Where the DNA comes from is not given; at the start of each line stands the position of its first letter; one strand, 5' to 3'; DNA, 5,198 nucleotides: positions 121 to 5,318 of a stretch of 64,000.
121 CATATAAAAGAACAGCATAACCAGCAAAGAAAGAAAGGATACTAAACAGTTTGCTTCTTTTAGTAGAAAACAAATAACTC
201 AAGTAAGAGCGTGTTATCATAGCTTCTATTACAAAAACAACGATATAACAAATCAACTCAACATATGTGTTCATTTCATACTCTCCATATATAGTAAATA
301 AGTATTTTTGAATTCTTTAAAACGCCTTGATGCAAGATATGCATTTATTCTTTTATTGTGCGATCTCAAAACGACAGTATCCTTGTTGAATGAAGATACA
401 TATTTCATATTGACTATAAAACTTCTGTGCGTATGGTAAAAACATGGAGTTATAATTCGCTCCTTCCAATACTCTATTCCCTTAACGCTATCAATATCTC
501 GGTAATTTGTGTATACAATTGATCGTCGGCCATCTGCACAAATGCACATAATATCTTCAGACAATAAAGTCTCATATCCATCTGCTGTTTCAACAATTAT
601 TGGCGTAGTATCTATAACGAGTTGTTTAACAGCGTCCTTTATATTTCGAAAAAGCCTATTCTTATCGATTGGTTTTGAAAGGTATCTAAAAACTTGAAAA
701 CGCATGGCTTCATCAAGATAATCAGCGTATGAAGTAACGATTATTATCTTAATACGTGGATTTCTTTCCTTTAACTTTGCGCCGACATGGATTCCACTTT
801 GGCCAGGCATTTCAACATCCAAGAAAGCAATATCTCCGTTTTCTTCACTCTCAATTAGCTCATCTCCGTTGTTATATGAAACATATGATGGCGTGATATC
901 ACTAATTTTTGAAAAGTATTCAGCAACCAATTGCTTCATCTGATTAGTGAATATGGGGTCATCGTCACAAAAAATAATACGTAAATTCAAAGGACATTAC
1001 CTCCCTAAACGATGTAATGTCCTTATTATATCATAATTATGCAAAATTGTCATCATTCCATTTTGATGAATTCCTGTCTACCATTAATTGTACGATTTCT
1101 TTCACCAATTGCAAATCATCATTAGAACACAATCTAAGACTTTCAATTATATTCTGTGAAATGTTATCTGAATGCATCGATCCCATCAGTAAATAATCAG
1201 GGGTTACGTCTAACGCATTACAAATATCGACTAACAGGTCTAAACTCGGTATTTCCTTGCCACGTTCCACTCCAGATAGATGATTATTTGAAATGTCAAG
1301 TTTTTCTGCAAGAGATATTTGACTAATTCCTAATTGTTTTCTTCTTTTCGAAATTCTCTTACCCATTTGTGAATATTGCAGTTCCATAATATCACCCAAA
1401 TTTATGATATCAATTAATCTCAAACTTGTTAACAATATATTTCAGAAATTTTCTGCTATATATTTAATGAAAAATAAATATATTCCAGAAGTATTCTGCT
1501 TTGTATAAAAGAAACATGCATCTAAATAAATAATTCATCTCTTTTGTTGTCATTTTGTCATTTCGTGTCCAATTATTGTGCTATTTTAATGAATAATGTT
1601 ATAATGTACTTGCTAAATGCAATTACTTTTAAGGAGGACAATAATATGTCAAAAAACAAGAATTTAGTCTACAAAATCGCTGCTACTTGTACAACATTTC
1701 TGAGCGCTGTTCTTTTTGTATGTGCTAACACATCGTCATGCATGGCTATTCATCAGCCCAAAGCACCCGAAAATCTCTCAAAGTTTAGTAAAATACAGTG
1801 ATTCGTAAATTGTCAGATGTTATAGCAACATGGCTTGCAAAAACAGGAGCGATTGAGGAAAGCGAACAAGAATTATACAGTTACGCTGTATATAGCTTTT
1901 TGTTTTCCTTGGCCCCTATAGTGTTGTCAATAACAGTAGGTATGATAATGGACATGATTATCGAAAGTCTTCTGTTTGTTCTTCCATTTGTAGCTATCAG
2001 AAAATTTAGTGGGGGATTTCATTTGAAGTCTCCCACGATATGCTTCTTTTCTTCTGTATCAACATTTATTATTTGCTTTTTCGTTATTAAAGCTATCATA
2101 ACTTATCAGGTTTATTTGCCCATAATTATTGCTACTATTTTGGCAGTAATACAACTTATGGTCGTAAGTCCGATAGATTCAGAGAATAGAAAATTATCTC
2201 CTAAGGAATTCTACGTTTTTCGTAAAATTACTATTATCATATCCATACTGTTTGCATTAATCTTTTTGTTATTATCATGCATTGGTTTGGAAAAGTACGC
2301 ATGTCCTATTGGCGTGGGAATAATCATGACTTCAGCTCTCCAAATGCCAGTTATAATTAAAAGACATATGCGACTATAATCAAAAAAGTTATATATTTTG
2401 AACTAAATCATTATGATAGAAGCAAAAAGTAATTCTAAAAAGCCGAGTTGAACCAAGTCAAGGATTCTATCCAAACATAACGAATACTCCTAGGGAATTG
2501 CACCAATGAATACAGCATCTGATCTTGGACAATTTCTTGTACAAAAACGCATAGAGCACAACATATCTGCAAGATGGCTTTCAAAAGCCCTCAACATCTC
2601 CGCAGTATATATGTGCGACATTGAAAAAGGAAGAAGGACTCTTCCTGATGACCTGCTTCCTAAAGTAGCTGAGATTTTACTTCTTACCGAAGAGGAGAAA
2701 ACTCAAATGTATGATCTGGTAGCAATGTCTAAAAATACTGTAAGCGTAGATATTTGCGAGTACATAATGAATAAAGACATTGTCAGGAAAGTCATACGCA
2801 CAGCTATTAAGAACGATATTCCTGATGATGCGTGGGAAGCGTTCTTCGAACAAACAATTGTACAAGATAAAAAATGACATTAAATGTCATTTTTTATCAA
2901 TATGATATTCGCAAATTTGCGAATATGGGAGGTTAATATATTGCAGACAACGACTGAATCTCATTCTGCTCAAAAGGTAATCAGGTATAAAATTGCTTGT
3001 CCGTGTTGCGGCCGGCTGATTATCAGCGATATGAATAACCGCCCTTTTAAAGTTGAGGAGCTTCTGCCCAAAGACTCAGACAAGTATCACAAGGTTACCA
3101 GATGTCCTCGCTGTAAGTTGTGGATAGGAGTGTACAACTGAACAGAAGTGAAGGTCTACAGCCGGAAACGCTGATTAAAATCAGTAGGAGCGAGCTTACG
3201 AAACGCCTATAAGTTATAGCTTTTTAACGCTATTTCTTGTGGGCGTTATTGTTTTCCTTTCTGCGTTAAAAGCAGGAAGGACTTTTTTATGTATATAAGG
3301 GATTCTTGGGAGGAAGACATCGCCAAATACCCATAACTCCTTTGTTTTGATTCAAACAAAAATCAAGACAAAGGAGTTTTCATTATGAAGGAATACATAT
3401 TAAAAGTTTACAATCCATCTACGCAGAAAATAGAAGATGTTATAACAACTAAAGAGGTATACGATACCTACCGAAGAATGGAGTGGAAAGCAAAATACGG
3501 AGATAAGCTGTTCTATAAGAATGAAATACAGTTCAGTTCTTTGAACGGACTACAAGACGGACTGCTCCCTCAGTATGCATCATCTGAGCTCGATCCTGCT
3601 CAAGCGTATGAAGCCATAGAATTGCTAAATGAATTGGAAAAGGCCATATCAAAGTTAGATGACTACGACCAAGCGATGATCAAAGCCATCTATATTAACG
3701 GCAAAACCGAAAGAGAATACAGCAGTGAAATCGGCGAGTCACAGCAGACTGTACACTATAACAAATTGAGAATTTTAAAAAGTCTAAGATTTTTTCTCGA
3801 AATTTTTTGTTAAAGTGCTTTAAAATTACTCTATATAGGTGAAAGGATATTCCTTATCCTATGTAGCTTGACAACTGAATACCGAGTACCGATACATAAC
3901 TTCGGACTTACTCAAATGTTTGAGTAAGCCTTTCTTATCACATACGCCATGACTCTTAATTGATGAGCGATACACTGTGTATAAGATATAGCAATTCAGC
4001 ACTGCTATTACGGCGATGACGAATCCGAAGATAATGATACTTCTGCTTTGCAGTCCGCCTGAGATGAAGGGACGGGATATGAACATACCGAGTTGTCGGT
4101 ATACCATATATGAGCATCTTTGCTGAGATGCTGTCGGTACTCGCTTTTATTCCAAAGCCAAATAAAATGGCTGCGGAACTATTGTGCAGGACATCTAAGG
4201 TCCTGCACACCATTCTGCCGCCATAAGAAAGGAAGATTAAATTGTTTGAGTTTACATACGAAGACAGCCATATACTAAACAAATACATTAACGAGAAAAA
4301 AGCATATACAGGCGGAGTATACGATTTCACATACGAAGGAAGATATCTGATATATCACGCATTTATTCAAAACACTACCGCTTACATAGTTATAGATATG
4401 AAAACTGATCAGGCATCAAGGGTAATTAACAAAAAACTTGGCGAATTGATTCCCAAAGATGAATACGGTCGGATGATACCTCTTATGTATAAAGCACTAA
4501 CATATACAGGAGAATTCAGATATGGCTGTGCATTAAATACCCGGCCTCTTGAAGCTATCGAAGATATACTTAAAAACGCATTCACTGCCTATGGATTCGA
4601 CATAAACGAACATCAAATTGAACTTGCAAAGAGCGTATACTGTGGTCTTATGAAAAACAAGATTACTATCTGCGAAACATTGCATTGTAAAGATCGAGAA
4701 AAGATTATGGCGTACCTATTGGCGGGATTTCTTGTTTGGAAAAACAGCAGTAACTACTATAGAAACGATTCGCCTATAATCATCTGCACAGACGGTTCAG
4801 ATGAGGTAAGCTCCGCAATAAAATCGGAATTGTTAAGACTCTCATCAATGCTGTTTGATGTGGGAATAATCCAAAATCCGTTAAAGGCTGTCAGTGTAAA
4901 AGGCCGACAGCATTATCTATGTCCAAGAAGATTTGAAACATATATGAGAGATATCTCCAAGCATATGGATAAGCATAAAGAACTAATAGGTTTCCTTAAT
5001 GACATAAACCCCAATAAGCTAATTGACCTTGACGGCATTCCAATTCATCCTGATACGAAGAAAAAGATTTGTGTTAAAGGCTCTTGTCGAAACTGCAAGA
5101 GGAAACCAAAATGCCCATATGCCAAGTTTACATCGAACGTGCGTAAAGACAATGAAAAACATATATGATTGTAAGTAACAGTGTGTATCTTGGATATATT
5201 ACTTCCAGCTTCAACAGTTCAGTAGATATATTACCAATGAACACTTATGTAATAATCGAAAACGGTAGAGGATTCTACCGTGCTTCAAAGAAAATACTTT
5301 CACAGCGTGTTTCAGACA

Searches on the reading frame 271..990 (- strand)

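Call 28: search_protein_families(library=pfam, proteins=[window:271-990:-], max_evalue=0.001)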
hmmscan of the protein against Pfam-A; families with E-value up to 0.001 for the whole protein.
window:271-990:- (239 aa): 2 families
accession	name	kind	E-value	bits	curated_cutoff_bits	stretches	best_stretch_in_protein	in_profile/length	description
PF00072.30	Response_reg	-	1.7e-16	60.8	30.2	1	5-117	1-110/111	Response regulator receiver domain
PF04397.21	LytTR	-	1.2e-09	38.7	22.6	1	143-229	7-95/98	LytTr DNA-binding domain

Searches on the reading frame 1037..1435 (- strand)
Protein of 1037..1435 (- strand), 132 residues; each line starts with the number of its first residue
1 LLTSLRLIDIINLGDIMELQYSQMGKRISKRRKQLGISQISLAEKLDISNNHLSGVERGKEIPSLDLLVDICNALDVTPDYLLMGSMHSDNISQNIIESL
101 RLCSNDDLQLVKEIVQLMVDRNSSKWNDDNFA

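Call 28: search_protein_families(library=pfam, proteins=[window:1037-1435:-], max_evalue=0.001)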
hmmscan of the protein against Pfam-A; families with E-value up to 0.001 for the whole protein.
window:1037-1435:- (132 aa): 4 families
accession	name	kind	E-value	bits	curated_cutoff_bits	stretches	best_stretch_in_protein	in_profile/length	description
PF01381.28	HTH_3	-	9.4e-16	58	23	1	28-82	1-55/55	Helix-turn-helix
PF12844.13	HTH_19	-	7.6e-09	35.8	30.2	1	25-85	1-61/64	Helix-turn-helix domain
PF13560.12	HTH_31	-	7.9e-08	32.9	27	1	23-80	1-59/64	Helix-turn-helix domain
PF13443.12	HTH_26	-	2e-07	31.6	22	1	27-80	1-55/63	Cro/C1-type HTH DNA-binding domain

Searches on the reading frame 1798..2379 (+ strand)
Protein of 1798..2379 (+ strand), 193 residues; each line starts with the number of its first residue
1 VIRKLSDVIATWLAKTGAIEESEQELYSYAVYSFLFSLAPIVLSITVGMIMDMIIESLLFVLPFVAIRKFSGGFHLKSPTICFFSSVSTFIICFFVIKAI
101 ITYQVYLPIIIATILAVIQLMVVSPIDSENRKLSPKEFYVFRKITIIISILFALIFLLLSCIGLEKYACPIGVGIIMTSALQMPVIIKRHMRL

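Call 28: search_protein_families(library=pfam, proteins=[window:1798-2379:+], max_evalue=0.001)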
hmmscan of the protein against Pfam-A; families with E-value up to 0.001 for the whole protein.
window:1798-2379:+ (193 aa): 1 family
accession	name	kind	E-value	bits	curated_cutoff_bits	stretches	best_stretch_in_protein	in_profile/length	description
PF04647.20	AgrB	-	8.1e-35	120.3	23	1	7-184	2-183/185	Accessory gene regulator B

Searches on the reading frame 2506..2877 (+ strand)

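Call 28: search_protein_families(library=pfam, proteins=[window:2506-2877:+], max_evalue=0.001)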
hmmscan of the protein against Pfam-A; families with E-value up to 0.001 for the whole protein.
window:2506-2877:+ (123 aa): 1 family
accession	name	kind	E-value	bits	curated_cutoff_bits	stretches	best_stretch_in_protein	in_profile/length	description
PF13560.12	HTH_31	-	0.00016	22.4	27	1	6-64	1-60/64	Helix-turn-helix domain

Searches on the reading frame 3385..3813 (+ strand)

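Call 28: search_protein_families(library=pfam, proteins=[window:3385-3813:+], max_evalue=0.001)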
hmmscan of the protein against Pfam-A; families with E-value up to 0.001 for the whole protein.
window:3385-3813:+ (142 aa): 1 family
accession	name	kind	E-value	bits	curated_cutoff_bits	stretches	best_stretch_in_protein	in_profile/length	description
PF08281.18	Sigma70_r4_2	-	0.00027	21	25.7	1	82-134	2-54/54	Sigma-70, region 4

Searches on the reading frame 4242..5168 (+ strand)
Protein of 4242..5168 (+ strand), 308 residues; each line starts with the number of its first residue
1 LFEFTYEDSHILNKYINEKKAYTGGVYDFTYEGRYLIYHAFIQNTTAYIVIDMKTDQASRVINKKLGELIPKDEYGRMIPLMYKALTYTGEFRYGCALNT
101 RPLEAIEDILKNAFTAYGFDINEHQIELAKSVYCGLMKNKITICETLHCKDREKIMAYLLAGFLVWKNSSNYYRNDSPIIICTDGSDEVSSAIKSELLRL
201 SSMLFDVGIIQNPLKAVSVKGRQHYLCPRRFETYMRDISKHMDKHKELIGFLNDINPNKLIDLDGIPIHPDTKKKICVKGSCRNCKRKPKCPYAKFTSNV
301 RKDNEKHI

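Call 27: search_protein_families(library=padloc, proteins=[window:4242-5168:+], max_evalue=0.001)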
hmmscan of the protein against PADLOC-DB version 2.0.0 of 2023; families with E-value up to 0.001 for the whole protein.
window:4242-5168:+ (308 aa): 1 family
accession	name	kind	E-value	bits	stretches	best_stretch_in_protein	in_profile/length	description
PDLC01439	typeIV_DinG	-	0.00017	18.4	1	124-295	19-154/575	CAS-IV-A; associated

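Call 28: search_protein_families(library=pfam, proteins=[window:4242-5168:+], max_evalue=0.001)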
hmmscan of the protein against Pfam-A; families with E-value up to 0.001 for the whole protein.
window:4242-5168:+ (308 aa): 0 families
